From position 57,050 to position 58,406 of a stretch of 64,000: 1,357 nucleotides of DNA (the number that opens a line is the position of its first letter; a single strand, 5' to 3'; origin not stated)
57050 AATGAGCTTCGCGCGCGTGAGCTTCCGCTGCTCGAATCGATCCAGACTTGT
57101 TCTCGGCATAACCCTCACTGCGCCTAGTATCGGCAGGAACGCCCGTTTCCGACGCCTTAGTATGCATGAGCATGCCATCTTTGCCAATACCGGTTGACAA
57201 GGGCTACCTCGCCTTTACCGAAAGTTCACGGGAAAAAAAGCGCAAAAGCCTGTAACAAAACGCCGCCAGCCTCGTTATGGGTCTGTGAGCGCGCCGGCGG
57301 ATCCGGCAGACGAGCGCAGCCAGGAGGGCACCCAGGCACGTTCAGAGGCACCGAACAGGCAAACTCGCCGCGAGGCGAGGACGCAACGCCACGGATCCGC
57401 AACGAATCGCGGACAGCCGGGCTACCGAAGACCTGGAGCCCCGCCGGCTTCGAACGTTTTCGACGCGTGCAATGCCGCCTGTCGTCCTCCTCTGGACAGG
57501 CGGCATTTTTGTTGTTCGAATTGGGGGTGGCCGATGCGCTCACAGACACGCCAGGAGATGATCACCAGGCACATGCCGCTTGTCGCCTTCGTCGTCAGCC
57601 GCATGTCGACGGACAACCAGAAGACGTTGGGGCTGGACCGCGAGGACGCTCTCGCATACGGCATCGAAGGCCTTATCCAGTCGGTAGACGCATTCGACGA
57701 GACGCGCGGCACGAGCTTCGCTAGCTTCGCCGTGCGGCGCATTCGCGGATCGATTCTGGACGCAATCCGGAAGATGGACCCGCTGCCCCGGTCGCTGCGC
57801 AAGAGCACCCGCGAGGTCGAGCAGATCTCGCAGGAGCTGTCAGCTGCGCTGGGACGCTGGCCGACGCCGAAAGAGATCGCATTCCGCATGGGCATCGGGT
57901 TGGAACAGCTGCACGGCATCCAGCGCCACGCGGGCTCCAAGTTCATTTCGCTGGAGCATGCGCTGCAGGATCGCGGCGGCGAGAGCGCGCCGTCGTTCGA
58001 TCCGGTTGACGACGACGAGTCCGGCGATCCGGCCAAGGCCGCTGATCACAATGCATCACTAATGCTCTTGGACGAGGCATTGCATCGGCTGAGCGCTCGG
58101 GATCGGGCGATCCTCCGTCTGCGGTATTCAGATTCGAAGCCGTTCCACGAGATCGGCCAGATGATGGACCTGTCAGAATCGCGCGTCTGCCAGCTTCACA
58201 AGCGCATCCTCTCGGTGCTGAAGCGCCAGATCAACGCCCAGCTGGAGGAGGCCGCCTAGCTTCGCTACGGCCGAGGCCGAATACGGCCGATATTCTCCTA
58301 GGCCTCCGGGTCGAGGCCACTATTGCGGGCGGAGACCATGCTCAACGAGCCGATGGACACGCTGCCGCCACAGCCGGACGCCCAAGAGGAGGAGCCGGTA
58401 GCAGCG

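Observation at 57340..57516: Candidate c-di-GMP-I riboswitch plus terminator gating a FliA/WhiG-type sigma factor and an HD-GYP phosphodiesterase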

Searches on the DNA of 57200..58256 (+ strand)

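Call 13: search_rna_families(sources=[L001, L002, L003, L004, L005, L006, L007, L008, L009, L010], threshold=gathering)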
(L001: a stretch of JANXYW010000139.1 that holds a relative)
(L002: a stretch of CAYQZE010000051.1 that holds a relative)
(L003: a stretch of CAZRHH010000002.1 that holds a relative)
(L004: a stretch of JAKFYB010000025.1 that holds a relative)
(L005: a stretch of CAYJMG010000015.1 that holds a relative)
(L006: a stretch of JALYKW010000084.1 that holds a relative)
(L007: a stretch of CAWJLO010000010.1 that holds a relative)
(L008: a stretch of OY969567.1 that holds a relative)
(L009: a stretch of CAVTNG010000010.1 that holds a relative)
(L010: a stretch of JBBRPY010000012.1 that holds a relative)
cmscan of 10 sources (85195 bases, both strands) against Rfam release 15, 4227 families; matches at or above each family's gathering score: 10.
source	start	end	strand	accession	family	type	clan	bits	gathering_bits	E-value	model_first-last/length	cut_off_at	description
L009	3810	3890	+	RF03167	c-di-GMP-I-GGC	Cis-reg; riboswitch;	CL00126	69.2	59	3.6e-14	1-80/80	no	c-di-GMP-I-GGC riboswitch aptamer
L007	3812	3892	+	RF03167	c-di-GMP-I-GGC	Cis-reg; riboswitch;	CL00126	64.6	59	7.5e-13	1-80/80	no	c-di-GMP-I-GGC riboswitch aptamer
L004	3813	3902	+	RF03167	c-di-GMP-I-GGC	Cis-reg; riboswitch;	CL00126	63.6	59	1.5e-12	1-80/80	no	c-di-GMP-I-GGC riboswitch aptamer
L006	3815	3895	+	RF03167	c-di-GMP-I-GGC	Cis-reg; riboswitch;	CL00126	61.9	59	4.5e-12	1-80/80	no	c-di-GMP-I-GGC riboswitch aptamer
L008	3818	3898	+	RF03167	c-di-GMP-I-GGC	Cis-reg; riboswitch;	CL00126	60.6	59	1e-11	1-80/80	no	c-di-GMP-I-GGC riboswitch aptamer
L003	3834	3912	+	RF01051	c-di-GMP-I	Cis-reg; riboswitch;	CL00126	59.8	35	4.6e-09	1-87/87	no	c-di-GMP-I riboswitch aptamer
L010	3825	3904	+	RF01051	c-di-GMP-I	Cis-reg; riboswitch;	CL00126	59.7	35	4.9e-09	1-87/87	no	c-di-GMP-I riboswitch aptamer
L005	3821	3898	+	RF01051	c-di-GMP-I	Cis-reg; riboswitch;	CL00126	59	35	7.2e-09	1-87/87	no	c-di-GMP-I riboswitch aptamer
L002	3815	3895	+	RF01051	c-di-GMP-I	Cis-reg; riboswitch;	CL00126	57.9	35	1.4e-08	1-87/87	no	c-di-GMP-I riboswitch aptamer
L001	3817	3898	+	RF01051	c-di-GMP-I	Cis-reg; riboswitch;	CL00126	56.7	35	2.7e-08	1-87/87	no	c-di-GMP-I riboswitch aptamer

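Call 14: search_rna_families(sources=[L011, L012, L013, L014, L015, L016, L017, L018, L019, L020], threshold=gathering)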
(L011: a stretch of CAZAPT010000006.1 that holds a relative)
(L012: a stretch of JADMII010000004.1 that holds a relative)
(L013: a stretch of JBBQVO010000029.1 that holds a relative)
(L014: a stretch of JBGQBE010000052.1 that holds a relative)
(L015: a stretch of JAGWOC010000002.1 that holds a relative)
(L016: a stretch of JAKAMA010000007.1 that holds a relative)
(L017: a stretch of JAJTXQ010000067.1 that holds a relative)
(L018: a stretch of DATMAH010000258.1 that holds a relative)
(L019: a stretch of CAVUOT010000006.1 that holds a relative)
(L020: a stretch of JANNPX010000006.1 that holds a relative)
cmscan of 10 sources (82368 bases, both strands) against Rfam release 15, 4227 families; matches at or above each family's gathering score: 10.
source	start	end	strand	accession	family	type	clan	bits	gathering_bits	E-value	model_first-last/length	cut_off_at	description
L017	3826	3902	+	RF03167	c-di-GMP-I-GGC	Cis-reg; riboswitch;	CL00126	71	59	1.1e-14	1-80/80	no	c-di-GMP-I-GGC riboswitch aptamer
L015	3824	3904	+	RF03167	c-di-GMP-I-GGC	Cis-reg; riboswitch;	CL00126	69.1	59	3.7e-14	1-80/80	no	c-di-GMP-I-GGC riboswitch aptamer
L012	3826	3909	+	RF03167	c-di-GMP-I-GGC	Cis-reg; riboswitch;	CL00126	68.8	59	4.6e-14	1-80/80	no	c-di-GMP-I-GGC riboswitch aptamer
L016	3824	3902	+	RF03167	c-di-GMP-I-GGC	Cis-reg; riboswitch;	CL00126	68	59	7.5e-14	1-80/80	no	c-di-GMP-I-GGC riboswitch aptamer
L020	3823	3902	+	RF01051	c-di-GMP-I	Cis-reg; riboswitch;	CL00126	63.2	35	6.6e-10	1-87/87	no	c-di-GMP-I riboswitch aptamer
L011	3846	3925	+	RF03167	c-di-GMP-I-GGC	Cis-reg; riboswitch;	CL00126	62.7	59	2.6e-12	1-80/80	no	c-di-GMP-I-GGC riboswitch aptamer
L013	3807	3887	+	RF03167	c-di-GMP-I-GGC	Cis-reg; riboswitch;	CL00126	62.1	59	3.8e-12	1-80/80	no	c-di-GMP-I-GGC riboswitch aptamer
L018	3835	3912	+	RF03167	c-di-GMP-I-GGC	Cis-reg; riboswitch;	CL00126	60.6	59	1e-11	1-80/80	no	c-di-GMP-I-GGC riboswitch aptamer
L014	3806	3886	+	RF01051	c-di-GMP-I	Cis-reg; riboswitch;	CL00126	60.1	35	3.9e-09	1-87/87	no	c-di-GMP-I riboswitch aptamer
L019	3812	3893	+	RF01051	c-di-GMP-I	Cis-reg; riboswitch;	CL00126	58.1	35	1.2e-08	1-87/87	no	c-di-GMP-I riboswitch aptamer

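Call 16: search_rna_families(source=window, start=57200, end=57560, threshold=evalue, max_evalue=10, show_alignments=4)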
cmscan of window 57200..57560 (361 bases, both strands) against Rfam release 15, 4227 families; matches with E-value up to 10: 4.
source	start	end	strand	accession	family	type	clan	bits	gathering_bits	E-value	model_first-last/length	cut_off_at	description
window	57349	57430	+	RF03167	c-di-GMP-I-GGC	Cis-reg; riboswitch;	CL00126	56.5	59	6.6e-13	1-80/80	no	c-di-GMP-I-GGC riboswitch aptamer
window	57468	57510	+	RF03970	mir-2766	Gene; miRNA;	-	13.4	60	5.8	1-68/68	no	mir-2766 microRNA precursor family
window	57470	57510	+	RF03892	mir-4860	Gene; miRNA;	-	13.3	100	9.8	1-74/74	no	mir-4860 microRNA precursor family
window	57281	57326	+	RF03126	L20-Deltaproteobacteria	Cis-reg; leader;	-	12.8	42.8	7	1-59/59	no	L20-Deltaproteobacteria ribosomal protein leader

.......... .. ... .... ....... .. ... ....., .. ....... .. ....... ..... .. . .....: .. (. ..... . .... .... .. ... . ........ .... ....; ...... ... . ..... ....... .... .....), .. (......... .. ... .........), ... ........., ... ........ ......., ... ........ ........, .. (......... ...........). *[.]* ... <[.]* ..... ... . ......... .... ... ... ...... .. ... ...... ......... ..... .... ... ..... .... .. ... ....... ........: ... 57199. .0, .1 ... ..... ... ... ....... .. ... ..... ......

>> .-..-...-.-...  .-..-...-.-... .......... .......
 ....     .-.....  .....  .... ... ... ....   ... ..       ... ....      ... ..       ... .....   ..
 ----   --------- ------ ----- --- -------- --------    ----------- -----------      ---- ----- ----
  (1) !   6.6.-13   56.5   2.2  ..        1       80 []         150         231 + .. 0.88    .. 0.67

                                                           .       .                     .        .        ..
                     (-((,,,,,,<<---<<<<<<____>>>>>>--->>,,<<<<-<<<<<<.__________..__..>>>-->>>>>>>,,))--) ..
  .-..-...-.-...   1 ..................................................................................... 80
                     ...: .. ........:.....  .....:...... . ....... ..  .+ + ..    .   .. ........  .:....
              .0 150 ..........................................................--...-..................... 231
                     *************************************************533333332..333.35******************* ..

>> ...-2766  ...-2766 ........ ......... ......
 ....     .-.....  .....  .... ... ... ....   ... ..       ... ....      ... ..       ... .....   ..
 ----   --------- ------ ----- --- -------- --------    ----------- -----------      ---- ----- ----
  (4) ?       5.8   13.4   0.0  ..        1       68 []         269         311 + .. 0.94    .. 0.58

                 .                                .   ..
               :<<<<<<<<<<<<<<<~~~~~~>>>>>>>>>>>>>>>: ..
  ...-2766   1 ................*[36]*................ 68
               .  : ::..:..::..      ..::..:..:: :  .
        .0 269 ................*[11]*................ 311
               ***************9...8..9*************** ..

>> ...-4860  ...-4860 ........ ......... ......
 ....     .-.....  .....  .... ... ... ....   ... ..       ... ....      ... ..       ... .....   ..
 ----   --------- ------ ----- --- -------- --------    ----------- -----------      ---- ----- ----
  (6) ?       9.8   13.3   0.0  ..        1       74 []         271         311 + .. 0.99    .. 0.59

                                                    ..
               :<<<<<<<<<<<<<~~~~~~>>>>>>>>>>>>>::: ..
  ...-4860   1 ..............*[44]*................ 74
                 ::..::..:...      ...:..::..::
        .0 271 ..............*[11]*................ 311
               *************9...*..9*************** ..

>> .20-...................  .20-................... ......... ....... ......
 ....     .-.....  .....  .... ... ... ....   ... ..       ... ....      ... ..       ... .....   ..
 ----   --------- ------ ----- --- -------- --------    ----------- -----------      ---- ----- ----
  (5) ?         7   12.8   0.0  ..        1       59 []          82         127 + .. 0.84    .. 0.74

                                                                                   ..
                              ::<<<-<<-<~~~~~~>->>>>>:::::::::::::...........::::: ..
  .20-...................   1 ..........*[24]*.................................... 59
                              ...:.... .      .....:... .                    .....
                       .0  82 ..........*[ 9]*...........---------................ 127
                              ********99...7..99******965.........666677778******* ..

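Call 29: build_rna_model(alignment_id=A3, structure=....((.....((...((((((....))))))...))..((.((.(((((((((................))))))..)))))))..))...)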
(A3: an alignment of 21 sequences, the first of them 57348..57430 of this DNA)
Model R1 built from alignment A3 (21 sequences, 92 columns); structure: as given.
model positions 82; base pairs 23; branch points 1; effective number of sequences 1.33; information 0.691 bits per position. Calibrated on 0.2 Mb of random sequence (short: E-values are rough).
structure used (alignment columns):
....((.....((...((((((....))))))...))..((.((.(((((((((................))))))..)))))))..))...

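Call 30: search_with_rna_model(model_id=R1, sources=[L021, L022, L023, L024, L025, L026, L027, L028, L029, L030, L031, L032, L033, L034, L035, L036, L037, L038, L039, L040, L041, L042, L043, L044, L045, L046, L047, L048, L049, L050, L051, L052, L053, L054, L055, L056, L057, L058, L059, L060, L061, L062, L063, L064, L065, L066, L067, L068, L069, L070, L071, L072, L073, L074, L075, L076, L077, L078, L079, L080, L081, L082, L083, L084, L085, L086, L087, L088, L089, L090, L091, L092, L093, L094, L095, L096, L097, L098, L099, L100], max_evalue=1)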
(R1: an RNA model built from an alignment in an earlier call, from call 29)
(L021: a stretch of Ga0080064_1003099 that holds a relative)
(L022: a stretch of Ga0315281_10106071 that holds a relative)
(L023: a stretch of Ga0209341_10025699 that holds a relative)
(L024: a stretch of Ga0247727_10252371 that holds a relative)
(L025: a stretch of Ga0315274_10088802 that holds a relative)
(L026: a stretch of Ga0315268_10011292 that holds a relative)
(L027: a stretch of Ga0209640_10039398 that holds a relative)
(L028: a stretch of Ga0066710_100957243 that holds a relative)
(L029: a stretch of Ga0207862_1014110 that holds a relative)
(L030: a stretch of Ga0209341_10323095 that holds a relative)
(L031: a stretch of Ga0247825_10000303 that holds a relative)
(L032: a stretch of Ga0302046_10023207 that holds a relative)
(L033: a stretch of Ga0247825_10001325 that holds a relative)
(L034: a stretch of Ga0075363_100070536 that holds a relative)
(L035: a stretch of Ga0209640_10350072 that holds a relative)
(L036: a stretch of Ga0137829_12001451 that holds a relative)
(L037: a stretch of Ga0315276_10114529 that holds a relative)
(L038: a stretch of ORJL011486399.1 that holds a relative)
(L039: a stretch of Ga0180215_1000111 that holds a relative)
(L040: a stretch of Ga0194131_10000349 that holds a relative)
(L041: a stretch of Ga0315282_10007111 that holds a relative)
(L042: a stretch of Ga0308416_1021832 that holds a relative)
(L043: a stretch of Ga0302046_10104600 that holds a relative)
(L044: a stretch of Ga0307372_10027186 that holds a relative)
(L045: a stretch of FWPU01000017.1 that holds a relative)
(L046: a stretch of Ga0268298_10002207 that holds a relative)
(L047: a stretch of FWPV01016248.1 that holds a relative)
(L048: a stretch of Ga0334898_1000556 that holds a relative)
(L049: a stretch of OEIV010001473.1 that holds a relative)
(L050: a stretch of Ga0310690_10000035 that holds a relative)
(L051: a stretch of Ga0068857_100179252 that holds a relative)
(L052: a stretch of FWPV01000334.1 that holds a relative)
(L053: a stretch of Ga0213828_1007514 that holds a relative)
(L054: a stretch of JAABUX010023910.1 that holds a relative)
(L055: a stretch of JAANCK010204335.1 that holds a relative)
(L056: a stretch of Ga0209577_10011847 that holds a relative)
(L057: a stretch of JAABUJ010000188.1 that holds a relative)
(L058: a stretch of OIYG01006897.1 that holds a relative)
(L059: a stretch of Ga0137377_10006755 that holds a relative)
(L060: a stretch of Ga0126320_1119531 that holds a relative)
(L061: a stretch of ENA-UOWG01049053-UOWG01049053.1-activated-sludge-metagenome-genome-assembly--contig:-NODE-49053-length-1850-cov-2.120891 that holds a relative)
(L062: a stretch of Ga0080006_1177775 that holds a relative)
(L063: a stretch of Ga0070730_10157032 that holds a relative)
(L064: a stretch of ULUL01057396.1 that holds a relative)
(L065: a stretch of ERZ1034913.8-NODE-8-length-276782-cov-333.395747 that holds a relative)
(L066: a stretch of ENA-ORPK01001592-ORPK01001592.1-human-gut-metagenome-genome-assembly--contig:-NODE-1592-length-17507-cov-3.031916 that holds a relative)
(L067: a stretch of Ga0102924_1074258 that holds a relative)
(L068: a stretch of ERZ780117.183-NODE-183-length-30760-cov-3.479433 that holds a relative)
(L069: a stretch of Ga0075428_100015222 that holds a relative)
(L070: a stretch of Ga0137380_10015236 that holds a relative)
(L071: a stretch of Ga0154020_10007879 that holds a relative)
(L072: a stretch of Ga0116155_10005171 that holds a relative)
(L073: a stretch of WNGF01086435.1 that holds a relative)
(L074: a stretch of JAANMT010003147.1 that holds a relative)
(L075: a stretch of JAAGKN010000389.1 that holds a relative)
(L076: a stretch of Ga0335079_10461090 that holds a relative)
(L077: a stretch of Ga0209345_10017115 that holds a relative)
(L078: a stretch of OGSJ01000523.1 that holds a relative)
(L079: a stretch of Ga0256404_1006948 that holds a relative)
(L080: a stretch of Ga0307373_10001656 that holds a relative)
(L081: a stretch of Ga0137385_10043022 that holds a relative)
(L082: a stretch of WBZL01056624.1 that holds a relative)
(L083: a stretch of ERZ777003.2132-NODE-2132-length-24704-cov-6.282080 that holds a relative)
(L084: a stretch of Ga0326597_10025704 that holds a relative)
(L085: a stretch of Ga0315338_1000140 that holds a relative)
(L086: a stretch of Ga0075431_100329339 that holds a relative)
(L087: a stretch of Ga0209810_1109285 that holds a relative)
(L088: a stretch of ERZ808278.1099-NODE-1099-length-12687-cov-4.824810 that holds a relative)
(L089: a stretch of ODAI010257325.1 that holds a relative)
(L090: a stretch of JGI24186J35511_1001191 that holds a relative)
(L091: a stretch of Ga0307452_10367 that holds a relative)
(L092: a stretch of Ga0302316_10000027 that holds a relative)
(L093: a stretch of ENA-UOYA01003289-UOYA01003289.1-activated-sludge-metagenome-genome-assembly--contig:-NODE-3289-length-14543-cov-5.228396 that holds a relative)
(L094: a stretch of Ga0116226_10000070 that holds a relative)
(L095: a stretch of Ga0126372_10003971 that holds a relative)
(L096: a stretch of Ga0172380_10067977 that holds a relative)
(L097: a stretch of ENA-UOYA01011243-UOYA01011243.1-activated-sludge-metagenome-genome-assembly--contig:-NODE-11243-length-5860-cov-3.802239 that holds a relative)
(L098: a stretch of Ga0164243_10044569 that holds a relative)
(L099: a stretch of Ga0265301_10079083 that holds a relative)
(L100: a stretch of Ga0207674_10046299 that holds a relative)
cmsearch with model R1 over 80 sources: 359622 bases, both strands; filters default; matches with E-value up to 1: 10.
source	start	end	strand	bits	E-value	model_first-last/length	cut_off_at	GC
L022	649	730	+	96.9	3.5e-28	1-82/82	no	0.66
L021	2816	2897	+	94.7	1.8e-27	1-82/82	no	0.68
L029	1741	1822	+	85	2.3e-24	1-82/82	no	0.68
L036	997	1077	+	84.4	3.7e-24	1-82/82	no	0.74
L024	35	128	+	59.7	3.3e-16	1-82/82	no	0.68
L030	126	220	+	56.5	3.5e-15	1-82/82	no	0.66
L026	2754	2852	+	49.6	5.9e-13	1-82/82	no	0.6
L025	1367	1466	+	46.2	7.2e-12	1-82/82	no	0.61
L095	4019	4105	+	13.4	0.27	1-82/82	no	0.77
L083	2333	2433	+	11.7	0.93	1-82/82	no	0.65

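Call 31: search_rna_families(sources=[L024, L025, L026, L027, L028, L030, L031, L032, L033, L034, L035], threshold=gathering, show_alignments=4)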
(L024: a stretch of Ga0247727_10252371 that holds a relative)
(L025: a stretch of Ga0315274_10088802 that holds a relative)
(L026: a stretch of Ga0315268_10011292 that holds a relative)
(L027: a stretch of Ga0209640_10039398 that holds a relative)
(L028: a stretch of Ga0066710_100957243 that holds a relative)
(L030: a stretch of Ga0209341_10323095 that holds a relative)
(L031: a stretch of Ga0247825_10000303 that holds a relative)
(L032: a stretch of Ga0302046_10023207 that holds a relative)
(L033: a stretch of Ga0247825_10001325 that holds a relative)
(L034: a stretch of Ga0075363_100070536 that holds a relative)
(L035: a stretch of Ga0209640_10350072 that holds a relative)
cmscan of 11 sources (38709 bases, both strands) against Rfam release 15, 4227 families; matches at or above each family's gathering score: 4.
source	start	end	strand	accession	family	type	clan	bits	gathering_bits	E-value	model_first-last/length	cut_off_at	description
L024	37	128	+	RF03167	c-di-GMP-I-GGC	Cis-reg; riboswitch;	CL00126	75.9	59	1.9e-16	1-80/80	no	c-di-GMP-I-GGC riboswitch aptamer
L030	128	219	+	RF01051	c-di-GMP-I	Cis-reg; riboswitch;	CL00126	75.5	35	3.1e-13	1-87/87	no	c-di-GMP-I riboswitch aptamer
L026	2755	2851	+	RF01051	c-di-GMP-I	Cis-reg; riboswitch;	CL00126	74.3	35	6e-13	1-87/87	no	c-di-GMP-I riboswitch aptamer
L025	1369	1466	+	RF03167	c-di-GMP-I-GGC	Cis-reg; riboswitch;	CL00126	61.5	59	2.7e-12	1-80/80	no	c-di-GMP-I-GGC riboswitch aptamer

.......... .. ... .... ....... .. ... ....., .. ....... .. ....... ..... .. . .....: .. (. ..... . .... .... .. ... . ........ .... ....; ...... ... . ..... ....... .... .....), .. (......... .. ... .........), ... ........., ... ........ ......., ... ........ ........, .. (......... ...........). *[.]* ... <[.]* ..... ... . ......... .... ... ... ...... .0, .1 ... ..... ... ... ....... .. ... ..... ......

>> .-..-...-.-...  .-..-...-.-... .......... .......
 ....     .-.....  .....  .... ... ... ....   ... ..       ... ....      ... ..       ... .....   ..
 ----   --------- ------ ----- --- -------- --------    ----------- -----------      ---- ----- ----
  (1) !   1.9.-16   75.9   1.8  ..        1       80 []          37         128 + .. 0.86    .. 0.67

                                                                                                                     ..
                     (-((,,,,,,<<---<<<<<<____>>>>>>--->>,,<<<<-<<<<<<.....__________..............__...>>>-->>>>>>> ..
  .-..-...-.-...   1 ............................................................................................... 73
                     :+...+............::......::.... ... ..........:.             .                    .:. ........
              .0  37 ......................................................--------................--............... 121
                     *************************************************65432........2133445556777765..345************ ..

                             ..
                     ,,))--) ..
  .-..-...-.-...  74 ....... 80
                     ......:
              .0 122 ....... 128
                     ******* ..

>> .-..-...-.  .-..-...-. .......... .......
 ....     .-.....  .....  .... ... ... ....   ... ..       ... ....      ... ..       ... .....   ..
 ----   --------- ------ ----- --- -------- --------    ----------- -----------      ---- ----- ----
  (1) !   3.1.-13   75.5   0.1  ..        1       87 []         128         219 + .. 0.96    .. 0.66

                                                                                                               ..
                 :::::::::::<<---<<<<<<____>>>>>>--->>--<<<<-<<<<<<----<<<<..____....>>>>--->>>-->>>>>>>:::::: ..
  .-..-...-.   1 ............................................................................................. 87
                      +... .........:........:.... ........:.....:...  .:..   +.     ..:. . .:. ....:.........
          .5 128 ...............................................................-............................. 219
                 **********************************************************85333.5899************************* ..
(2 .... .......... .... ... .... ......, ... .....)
